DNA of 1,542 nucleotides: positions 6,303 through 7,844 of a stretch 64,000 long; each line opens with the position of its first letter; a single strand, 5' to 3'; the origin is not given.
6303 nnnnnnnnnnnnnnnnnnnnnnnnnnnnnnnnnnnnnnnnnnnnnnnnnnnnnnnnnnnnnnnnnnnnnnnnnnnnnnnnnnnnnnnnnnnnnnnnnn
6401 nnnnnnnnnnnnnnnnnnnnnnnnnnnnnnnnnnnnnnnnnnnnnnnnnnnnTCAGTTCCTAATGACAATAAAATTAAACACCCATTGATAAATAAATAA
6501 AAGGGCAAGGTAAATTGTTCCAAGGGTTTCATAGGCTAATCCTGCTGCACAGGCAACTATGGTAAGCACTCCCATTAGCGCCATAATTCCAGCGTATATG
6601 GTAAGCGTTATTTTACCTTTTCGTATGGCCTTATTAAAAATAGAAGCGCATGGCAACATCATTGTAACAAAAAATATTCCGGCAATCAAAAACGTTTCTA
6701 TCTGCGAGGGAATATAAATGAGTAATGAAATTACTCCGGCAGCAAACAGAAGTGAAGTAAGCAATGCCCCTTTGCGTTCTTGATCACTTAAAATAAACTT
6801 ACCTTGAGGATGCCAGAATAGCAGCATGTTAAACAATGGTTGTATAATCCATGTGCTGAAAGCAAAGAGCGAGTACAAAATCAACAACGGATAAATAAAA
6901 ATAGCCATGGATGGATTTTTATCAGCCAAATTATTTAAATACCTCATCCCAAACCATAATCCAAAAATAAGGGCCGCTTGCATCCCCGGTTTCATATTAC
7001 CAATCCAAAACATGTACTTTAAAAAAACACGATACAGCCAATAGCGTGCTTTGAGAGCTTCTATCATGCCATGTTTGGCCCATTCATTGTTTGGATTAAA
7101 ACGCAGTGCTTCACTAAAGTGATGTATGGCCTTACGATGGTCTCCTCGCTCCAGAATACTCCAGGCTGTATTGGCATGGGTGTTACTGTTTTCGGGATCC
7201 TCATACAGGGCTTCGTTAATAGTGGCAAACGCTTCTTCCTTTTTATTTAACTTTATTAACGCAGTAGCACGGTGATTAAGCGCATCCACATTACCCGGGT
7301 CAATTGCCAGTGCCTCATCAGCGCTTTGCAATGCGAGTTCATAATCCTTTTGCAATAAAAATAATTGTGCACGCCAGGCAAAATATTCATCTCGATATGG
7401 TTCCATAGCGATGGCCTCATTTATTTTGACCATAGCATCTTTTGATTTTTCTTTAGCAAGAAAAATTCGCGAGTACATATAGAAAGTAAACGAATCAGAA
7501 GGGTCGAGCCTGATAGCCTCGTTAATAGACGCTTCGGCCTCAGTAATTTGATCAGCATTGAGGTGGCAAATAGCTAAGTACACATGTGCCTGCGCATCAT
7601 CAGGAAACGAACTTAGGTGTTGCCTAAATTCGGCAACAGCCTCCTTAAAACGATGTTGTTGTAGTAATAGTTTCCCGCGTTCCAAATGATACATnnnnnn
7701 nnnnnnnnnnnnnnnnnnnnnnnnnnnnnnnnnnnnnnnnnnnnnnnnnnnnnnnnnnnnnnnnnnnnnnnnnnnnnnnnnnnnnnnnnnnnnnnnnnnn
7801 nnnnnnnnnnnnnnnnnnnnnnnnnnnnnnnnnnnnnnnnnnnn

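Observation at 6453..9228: Two-gene module of unknown function: TPR-AAA+ ATPase plus TPR-polytopic membrane protein, with a palindrome upstream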

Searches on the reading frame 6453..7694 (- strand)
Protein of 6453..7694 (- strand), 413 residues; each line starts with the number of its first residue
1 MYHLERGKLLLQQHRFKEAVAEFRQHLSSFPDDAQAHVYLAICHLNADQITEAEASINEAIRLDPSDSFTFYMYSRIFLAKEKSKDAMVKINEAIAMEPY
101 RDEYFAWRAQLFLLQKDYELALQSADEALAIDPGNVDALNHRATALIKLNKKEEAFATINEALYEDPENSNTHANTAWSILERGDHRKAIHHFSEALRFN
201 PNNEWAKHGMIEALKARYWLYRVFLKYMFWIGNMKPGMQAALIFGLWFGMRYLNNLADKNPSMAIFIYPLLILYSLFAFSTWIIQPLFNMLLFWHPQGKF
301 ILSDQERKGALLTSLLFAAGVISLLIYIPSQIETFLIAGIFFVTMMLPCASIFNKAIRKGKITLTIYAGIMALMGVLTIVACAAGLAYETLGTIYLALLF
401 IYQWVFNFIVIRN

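Call 3: search_protein_families(library=pfam, proteins=[window:6453-7694:-], max_evalue=0.01)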
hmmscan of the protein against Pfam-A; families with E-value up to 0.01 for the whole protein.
window:6453-7694:- (413 aa): 26 families (the best 25 are shown)
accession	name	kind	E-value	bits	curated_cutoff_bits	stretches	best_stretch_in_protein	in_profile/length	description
PF07719.23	TPR_2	-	1.6e-24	84.4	27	3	34-67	1-34/34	Tetratricopeptide repeat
PF14559.12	TPR_19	-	1.1e-22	80.5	25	2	10-67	1-58/68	Tetratricopeptide repeat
PF00515.34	TPR_1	-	2.2e-22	78.3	27.8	4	107-135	6-34/34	Tetratricopeptide repeat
PF13432.12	TPR_16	-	1.2e-20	74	32.7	2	4-67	1-64/65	Tetratricopeptide repeat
PF13431.12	TPR_17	-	1.4e-17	62.8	24.4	1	126-155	3-32/34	Tetratricopeptide repeat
PF13428.12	TPR_14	-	8.9e-16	57.3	23.5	1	4-42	5-43/44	Tetratricopeptide repeat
PF13181.12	TPR_8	-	2.3e-13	49.6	25.7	0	137-169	2-34/34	Tetratricopeptide repeat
PF23914.1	TPR_CcmH_CycH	-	5.1e-13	49.6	42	2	111-203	59-154/158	Cytochrome c-type biogenesis protein H TPR domain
PF12895.13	ANAPC3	-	9.8e-12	45.4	27.2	2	85-161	6-81/82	Anaphase-promoting complex, cyclosome, subunit 3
PF13414.12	TPR_11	-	1.7e-11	44.1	26.8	0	111-148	3-40/42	TPR repeat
PF14561.12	TPR_20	-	5.3e-07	30.3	25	0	18-66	6-54/90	Tetratricopeptide repeat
PF25060.1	ARM_TT21_2nd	-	2.5e-06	27.6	27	1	3-91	59-152/270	Tetratricopeptide repeat protein 21 second ARM domain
PF13371.12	TPR_9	-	2.9e-06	27.6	35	0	114-170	7-63/73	Tetratricopeptide repeat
PF13174.12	TPR_6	-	3.5e-06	27.7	26.3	0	141-168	5-32/33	Tetratricopeptide repeat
PF13424.12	TPR_12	-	7.5e-06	26.5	30.1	0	154-199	28-74/77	Tetratricopeptide repeat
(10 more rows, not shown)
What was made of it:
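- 7050..7694 (-): B cytoplasmic TPR solenoid: six repeats plus a capping helix (aa 1-215). The last repeats (aa 161-216) are the most conserved part of B. Pfam TPR_2 E = 1.6e-24 and related families (call 3).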

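Call 4: search_protein_families(library=ncbifam, proteins=[window:6453-7694:-], max_evalue=0.01)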
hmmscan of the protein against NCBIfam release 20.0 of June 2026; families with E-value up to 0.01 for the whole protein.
window:6453-7694:- (413 aa): 27 families (the best 25 are shown)
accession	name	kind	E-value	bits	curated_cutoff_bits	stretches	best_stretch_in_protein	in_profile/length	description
TIGR02917.1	PEP_TPR_lipo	equivalog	4.3e-22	77.8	312.2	1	9-203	99-294/899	XrtA/PEP-CTERM system TPR-repeat protein PrsT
TIGR02521.1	type_IV_pilW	equivalog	5.3e-15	55.6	154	2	112-198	41-127/234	type IV pilus biogenesis/stability protein PilW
NF040959.1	MamA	equivalog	3e-14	52.9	200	2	81-197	84-200/204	magnetosome protein MamA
TIGR03939.1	PGA_TPR_OMP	equivalog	1.9e-12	46.2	366.65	2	115-215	99-199/800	poly-beta-1,6 N-acetyl-D-glucosamine export porin PgaA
TIGR02552.1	LcrH_SycD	equivalog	2.2e-11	43.6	104.8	2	95-170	45-120/136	SycD/LcrH family type III secretion system chaperone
NF052415.1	T3SS_chap_SctY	equivalog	2.8e-10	40.7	70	1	7-95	13-104/106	type III secretion apparatus assembly chaperone SctY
NF008520.0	PRK11447.1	equivalog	4.3e-09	34.7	858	2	31-131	266-364/1157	cellulose synthase complex outer membrane protein BcsC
NF033762.1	social_mot_Tgl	equivalog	1.4e-08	34.4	225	2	121-197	50-127/252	social motility TPR repeat lipoprotein Tgl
TIGR00990.1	3a0801s09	subfamily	1.6e-08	33.7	757.25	1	15-197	309-494/615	mitochondrial import receptor subunit TOM70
TIGR02795.1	tol_pal_ybgF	equivalog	2.7e-08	34.4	90.1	1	5-67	7-72/119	tol-pal system protein YbgF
NF033920.0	C39_PA2778_fam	equivalog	2.5e-07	30.4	150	1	10-99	166-255/255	PA2778 family cysteine peptidase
NF052400.1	M48_BAM_BepA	equivalog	9.3e-07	28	570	1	109-215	314-420/483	beta-barrel assembly-enhancing protease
TIGR04510.1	mod_pep_cyc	subfamily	1.3e-06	27.2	400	1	17-164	484-627/814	putative peptide modification system cyclase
NF052230.1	T9SS_PorE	exception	2.8e-06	25.9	600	1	143-219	64-140/648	PorE family type IX secretion system protein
NF047558.1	TPR_END_plus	domain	4.3e-06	26.6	32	0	108-137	5-34/56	TPR end-of-group domain-containing protein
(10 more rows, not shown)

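Call 5: search_protein_families(library=padloc, proteins=[window:6453-7694:-], max_evalue=0.01)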
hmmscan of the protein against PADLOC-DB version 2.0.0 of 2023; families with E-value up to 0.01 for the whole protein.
window:6453-7694:- (413 aa): 3 families
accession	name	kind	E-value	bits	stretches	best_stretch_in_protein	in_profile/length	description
PDLC04781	PDC-M71B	-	1.2e-06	25.6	1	10-92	126-208/515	-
PDLC01172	TPR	-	0.00012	19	0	143-181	91-129/448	TPR repeats containing protein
PDLC04782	PDC-M71B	-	0.0035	14.2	1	15-92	121-198/525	-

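Call 12: find_homologous_proteins(query=window:6453-7694:-, max_evalue=0.00001)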
Query window:6453-7694:- (413 aa): 196 proteins with E <= 0.00001 among 8000 candidates; the best 120 are listed.
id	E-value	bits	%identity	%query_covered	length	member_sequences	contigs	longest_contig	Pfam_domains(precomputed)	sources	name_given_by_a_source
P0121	2.3e-275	931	100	100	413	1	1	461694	PF13431.13,PF23914.2,PF25060.1,PF13414.13,PF13428.13,PF14559.13,PF13371.13,PF00515.35,PF12895.14,PF13424.13,PF13432.13,PF13181.13,PF14561.13,PF07719.24,PF13174.13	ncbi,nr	ncbi:MAG: tetratricopeptide repeat protein [Bacteroidetes bacterium]|nr:tetratricopeptide repeat pro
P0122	8.4e-239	811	83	100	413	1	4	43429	PF13431.13,PF23914.2,PF25060.1,PF13414.13,PF13428.13,PF14559.13,PF00515.35,PF12895.14,PF13424.13,PF13432.13,PF13181.13,PF14561.13,PF07719.24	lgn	-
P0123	5.0e-132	459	50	99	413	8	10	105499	PF14559.13,PF13431.13,PF23914.2,PF25062.2,PF13414.13,PF00515.35,PF12895.14,PF13432.13,PF13428.13,PF07719.24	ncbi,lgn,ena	-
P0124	4.3e-117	410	46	99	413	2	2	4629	PF14853.13,PF13431.13,PF23914.2,PF25060.1,PF13414.13,PF13428.13,PF14559.13,PF13371.13,PF00515.35,PF12895.14,PF13424.13,PF13432.13,PF13429.13,PF13181.13,PF07719.24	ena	-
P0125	5.3e-117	409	47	99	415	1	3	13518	PF14559.13,PF13431.13,PF23914.2,PF13371.13,PF00515.35,PF12895.14,PF13424.13,PF13432.13,PF13428.13,PF13181.13,PF07719.24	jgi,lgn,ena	-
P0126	6.9e-116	406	46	99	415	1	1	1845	PF13431.13,PF23914.2,PF13414.13,PF13428.13,PF14559.13,PF13371.13,PF00515.35,PF12895.14,PF13424.13,PF21033.5,PF13432.13,PF13181.13,PF07719.24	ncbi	-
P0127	1.2e-115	405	46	99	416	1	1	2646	PF14853.13,PF13431.13,PF23914.2,PF13414.13,PF13428.13,PF14559.13,PF13371.13,PF00515.35,PF12895.14,PF13424.13,PF13432.13,PF13181.13,PF14561.13,PF07719.24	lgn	-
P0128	1.6e-115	405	47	99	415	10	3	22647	PF13431.13,PF23914.2,PF13414.13,PF13428.13,PF14559.13,PF13371.13,PF00515.35,PF12895.14,PF13424.13,PF13432.13,PF13181.13,PF07719.24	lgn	-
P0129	2.6e-115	404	46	99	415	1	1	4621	PF14559.13,PF13431.13,PF23914.2,PF13371.13,PF00515.35,PF12895.14,PF13432.13,PF13428.13,PF13181.13,PF07719.24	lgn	-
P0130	3.6e-115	403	46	99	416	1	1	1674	PF13431.13,PF23914.2,PF13414.13,PF13428.13,PF14559.13,PF13371.13,PF00515.35,PF12895.14,PF13424.13,PF13432.13,PF13181.13,PF07719.24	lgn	-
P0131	2.5e-108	381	44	99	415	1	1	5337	PF14853.13,PF13431.13,PF23914.2,PF25060.1,PF13414.13,PF13176.13,PF13428.13,PF13374.13,PF14559.13,PF24575.2,PF13371.13,PF00515.35,PF12895.14,PF13424.13,PF21033.5,PF13432.13,PF13429.13,PF13181.13,PF14561.13,PF07719.24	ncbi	ncbi:MAG: tetratricopeptide repeat protein [Cytophagaceae bacterium]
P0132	2.2e-105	371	44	100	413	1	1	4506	PF13431.13,PF23914.2,PF13414.13,PF12569.15,PF13428.13,PF14559.13,PF00515.35,PF12895.14,PF13424.13,PF13432.13,PF13181.13,PF14561.13,PF07719.24,PF13174.13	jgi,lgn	-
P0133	1.5e-98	349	41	99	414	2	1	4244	PF14853.13,PF13431.13,PF23914.2,PF25060.1,PF13414.13,PF13176.13,PF09613.17,PF13428.13,PF04733.21,PF25064.2,PF14559.13,PF13371.13,PF00515.35,PF12895.14,PF13424.13,PF13432.13,PF13181.13,PF14561.13,PF07719.24,PF13174.13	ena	-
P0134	3.2e-95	338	40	99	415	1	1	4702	PF14853.13,PF13431.13,PF23914.2,PF25060.1,PF25062.2,PF13414.13,PF13176.13,PF09613.17,PF13428.13,PF13374.13,PF14559.13,PF24575.2,PF13371.13,PF00515.35,PF12895.14,PF13424.13,PF13432.13,PF09295.17,PF13429.13,PF13181.13,PF07719.24,PF13174.13,PF20308.5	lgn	-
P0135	1.1e-93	333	41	100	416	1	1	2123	PF14853.13,PF13431.13,PF23914.2,PF25060.1,PF13414.13,PF13176.13,PF09613.17,PF13428.13,PF25064.2,PF14559.13,PF13371.13,PF00515.35,PF12895.14,PF13424.13,PF13432.13,PF13429.13,PF13181.13,PF07719.24,PF13174.13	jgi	-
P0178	5.1e-69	251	36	92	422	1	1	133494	PF13431.13,PF23914.2,PF13414.13,PF13176.13,PF13428.13,PF07721.21,PF14559.13,PF24575.2,PF13371.13,PF00515.35,PF12895.14,PF13424.13,PF13432.13,PF13429.13,PF13181.13,PF07719.24,PF13174.13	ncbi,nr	ncbi:MAG: tetratricopeptide repeat protein [Isosphaeraceae bacterium]|nr:tetratricopeptide repeat pr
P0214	4.7e-33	133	31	75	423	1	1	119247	PF14559.13,PF13431.13,PF13414.13,PF00515.35,PF13424.13,PF13432.13,PF13428.13,PF13181.13,PF07719.24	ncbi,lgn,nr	ncbi:MAG: tetratricopeptide repeat protein [Verrucomicrobiales bacterium]|nr:tetratricopeptide repea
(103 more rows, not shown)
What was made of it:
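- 6453..7694 (-): Gene B: TPR plus 6-TM inner-membrane protein, 413 aa (the coordinate range includes the stop codon). An identical protein, P0121, is annotated 'tetratricopeptide repeat protein' (call 12).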

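Call 34: predict_structure(alignment_id=A1)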
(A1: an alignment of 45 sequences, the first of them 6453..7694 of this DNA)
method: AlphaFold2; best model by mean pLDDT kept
length: 413 residues; sequences in the alignment: 45
mean_pLDDT: 92.5   pTM: 0.76
mean pLDDT of the five models: 92.5, 91.9, 91.4, 90.4, 90.4
residues with pLDDT >= 90: 305; 70-90: 108; 50-70: 0; < 50: 0
segments of 3 or more residues with pLDDT < 50: none
pLDDT, mean of each block of 10 residues (from residue 1): 93 95 97 98 96 98 97 98 96 98 98 95 98 94 92 88 89 91 90 94 90 85 79 80 88 93 92 84 86 89 91 96 97 96 94 86 95 97 96 94 90 81
secondary structure, 60 per line:
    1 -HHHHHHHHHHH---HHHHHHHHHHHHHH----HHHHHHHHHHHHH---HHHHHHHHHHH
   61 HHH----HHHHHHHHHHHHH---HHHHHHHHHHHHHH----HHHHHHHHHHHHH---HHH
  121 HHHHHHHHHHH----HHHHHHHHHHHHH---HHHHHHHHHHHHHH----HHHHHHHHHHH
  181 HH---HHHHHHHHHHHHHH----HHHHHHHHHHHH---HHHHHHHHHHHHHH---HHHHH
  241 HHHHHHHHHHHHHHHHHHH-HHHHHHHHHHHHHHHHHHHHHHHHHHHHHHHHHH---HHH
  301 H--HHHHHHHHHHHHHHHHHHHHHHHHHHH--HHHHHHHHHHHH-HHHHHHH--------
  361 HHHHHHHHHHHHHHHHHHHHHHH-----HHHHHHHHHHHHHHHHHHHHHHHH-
elements in order: H2-12 H16-29 H34-46 H50-63 H68-80 H84-97 H102-114 H118-131 H136-148 H152-165 H170-182 H186-199 H204-215 H219-232 H236-259 H261-294 H298-301 H304-330 H333-344 H346-352 H361-383 H389-412
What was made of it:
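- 6453..7694 (-): The AF2 model has pLDDT 92.5 (call 34).
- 7050..7694 (-): Helices 2-215 in the model (call 34).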

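Call 60: find_encoding_contigs(protein=P0214, flank=4000, max_places=1)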
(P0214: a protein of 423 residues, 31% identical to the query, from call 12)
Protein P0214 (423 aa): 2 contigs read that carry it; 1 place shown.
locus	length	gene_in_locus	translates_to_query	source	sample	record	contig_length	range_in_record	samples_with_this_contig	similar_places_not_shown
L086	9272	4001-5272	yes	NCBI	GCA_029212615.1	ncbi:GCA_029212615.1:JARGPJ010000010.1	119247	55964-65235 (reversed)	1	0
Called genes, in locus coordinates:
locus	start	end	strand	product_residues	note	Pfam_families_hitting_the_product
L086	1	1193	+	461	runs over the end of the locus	PF00884:Sulfatase, PF01663:Phosphodiest, PF16347:SGSH_C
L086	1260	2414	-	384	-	-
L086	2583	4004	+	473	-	PF00515:TPR_1 (faint), PF07719:TPR_2 (faint), PF13181:TPR_8 (faint), PF13414:TPR_11 (faint), PF14559:TPR_19 (weak), PF23914:TPR_CcmH_CycH (weak), PF14559:TPR_19, PF00004:AAA, +4 more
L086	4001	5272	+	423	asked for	PF00515:TPR_1 (faint), PF07719:TPR_2 (faint), PF13181:TPR_8 (faint), PF13414:TPR_11 (faint), PF13424:TPR_12 (faint), PF13428:TPR_14 (faint), PF13432:TPR_16 (weak), PF13432:TPR_16 (weak), +2 more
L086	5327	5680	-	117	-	PF01245:Ribosomal_L19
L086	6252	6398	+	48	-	-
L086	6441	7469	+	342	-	PF03734:YkuD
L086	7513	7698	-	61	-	-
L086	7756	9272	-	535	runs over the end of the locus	PF00005:ABC_tran, PF02463:SMC_N (faint), PF03193:RsgA_GTPase (faint), PF13175:AAA_15 (faint), PF13191:AAA_16 (faint), PF13476:AAA_23 (faint), PF12848:ABC_tran_Xtn, PF00005:ABC_tran, +6 more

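Call 61: find_encoding_contigs(protein=P0178, flank=4000, max_places=1)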
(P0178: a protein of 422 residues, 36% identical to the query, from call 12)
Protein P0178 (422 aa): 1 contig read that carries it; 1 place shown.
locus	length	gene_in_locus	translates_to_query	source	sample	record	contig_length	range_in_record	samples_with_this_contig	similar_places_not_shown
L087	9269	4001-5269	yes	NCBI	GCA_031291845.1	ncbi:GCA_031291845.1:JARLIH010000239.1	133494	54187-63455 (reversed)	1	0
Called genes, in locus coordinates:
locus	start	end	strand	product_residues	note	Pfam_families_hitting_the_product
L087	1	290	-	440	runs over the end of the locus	PF16697:Yop-YscD_cpl, PF00498:FHA, PF00069:Pkinase, PF01636:APH (faint), PF07714:PK_Tyr_Ser-Thr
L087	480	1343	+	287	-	PF04227:Indigoidine_A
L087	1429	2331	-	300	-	PF13717:Zn_ribbon_4 (faint), PF04893:Yip1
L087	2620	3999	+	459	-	PF00515:TPR_1 (faint), PF07719:TPR_2 (faint), PF13181:TPR_8 (faint), PF13432:TPR_16 (weak), PF14559:TPR_19 (weak), PF13432:TPR_16 (weak), PF00004:AAA, PF17862:AAA_lid_3, +8 more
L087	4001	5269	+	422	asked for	PF07721:TPR_4 (faint), PF12895:ANAPC3 (faint), PF13174:TPR_6 (faint), PF13176:TPR_7 (faint), PF13181:TPR_8 (faint), PF13432:TPR_16, PF00515:TPR_1, PF07719:TPR_2, +9 more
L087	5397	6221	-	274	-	-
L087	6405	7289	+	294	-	-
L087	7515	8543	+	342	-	PF13580:SIS_2 (faint), PF01380:SIS, PF00571:CBS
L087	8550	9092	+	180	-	PF00702:Hydrolase (weak), PF08282:Hydrolase_3 (weak)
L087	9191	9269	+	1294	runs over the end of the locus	-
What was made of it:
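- The genes overlap by 4 nt in a Verrucomicrobiales locus and abut in an Isosphaeraceae locus (calls 60, 61).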

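Call 68: find_homologous_proteins(query=L086:2583-4001:+, max_evalue=1e-30)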
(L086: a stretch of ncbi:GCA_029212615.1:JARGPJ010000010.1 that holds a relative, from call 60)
Query L086:2583-4001:+ (473 aa): 8000 proteins with E <= 1e-30 among 8000 candidates; the best 120 are listed.
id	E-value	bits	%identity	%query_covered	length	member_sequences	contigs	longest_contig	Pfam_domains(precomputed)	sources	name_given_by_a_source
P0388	0.0e+0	1051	100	100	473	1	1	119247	PF14559.13,PF13431.13,PF23914.2,PF13414.13,PF00515.35,PF13432.13,PF00004.36,PF13428.13,PF13181.13,PF07719.24,PF13191.13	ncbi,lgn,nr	ncbi:MAG: AAA family ATPase [Verrucomicrobiales bacterium]|nr:AAA family ATPase [Verrucomicrobiales 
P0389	1.5e-273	926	89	100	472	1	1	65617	PF14559.13,PF13431.13,PF23914.2,PF13414.13,PF00515.35,PF13432.13,PF00004.36,PF13428.13,PF13181.13,PF07719.24,PF13191.13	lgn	-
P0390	3.6e-257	872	81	100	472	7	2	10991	PF13431.13,PF23914.2,PF13414.13,PF00004.36,PF13428.13,PF13191.13,PF14559.13,PF00515.35,PF13424.13,PF13432.13,PF13181.13,PF07719.24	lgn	-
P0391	2.0e-256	869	82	100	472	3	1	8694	PF14559.13,PF13431.13,PF23914.2,PF25062.2,PF13414.13,PF13432.13,PF00004.36,PF13428.13,PF13181.13,PF07719.24,PF13191.13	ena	-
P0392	6.2e-256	868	82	100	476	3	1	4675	PF14559.13,PF13431.13,PF23914.2,PF13414.13,PF00515.35,PF12895.14,PF13432.13,PF00004.36,PF13428.13,PF13181.13,PF07719.24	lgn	-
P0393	2.4e-253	859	81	100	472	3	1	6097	PF13431.13,PF23914.2,PF13414.13,PF00004.36,PF13428.13,PF13191.13,PF14559.13,PF00515.35,PF12895.14,PF13432.13,PF13181.13,PF07719.24,PF13174.13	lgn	-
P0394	5.0e-250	848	81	100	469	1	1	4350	PF14559.13,PF13431.13,PF23914.2,PF13414.13,PF13371.13,PF00515.35,PF13432.13,PF00004.36,PF13428.13,PF13181.13,PF07719.24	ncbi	ncbi:MAG: AAA family ATPase [Verrucomicrobiota bacterium]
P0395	2.9e-246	836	78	100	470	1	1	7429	PF13431.13,PF23914.2,PF13414.13,PF00004.36,PF13428.13,PF13191.13,PF14559.13,PF13371.13,PF00515.35,PF12895.14,PF13432.13,PF13181.13,PF07719.24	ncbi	ncbi:MAG: AAA family ATPase [Verrucomicrobiota bacterium]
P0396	6.3e-246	835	80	100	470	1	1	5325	PF14559.13,PF13431.13,PF23914.2,PF13414.13,PF00515.35,PF13432.13,PF00004.36,PF13428.13,PF17862.8,PF13181.13,PF07719.24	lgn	-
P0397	1.2e-241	820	78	100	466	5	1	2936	PF14559.13,PF13431.13,PF23914.2,PF13414.13,PF00515.35,PF13432.13,PF00004.36,PF13428.13,PF13181.13,PF07719.24,PF13191.13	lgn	-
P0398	1.5e-241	820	77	100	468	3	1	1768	PF14559.13,PF13431.13,PF23914.2,PF00515.35,PF13432.13,PF00004.36,PF13428.13,PF13181.13,PF07719.24,PF13191.13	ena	-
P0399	4.6e-241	818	78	100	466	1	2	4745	PF14559.13,PF13431.13,PF23914.2,PF13414.13,PF00515.35,PF13432.13,PF00004.36,PF13428.13,PF13181.13,PF07719.24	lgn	-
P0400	8.3e-241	818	77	100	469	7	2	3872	PF14559.13,PF23914.2,PF13432.13,PF00004.36,PF13428.13,PF13181.13,PF07719.24,PF13191.13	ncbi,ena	-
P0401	5.4e-240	815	75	100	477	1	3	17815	PF13431.13,PF23914.2,PF13414.13,PF00004.36,PF13428.13,PF13191.13,PF14559.13,PF00515.35,PF13424.13,PF13432.13,PF13181.13,PF07719.24,PF13174.13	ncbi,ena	-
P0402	5.8e-240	815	78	100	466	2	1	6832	PF13431.13,PF23914.2,PF13414.13,PF00004.36,PF13428.13,PF17862.8,PF13191.13,PF14559.13,PF00515.35,PF13432.13,PF13181.13,PF07719.24,PF13174.13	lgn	-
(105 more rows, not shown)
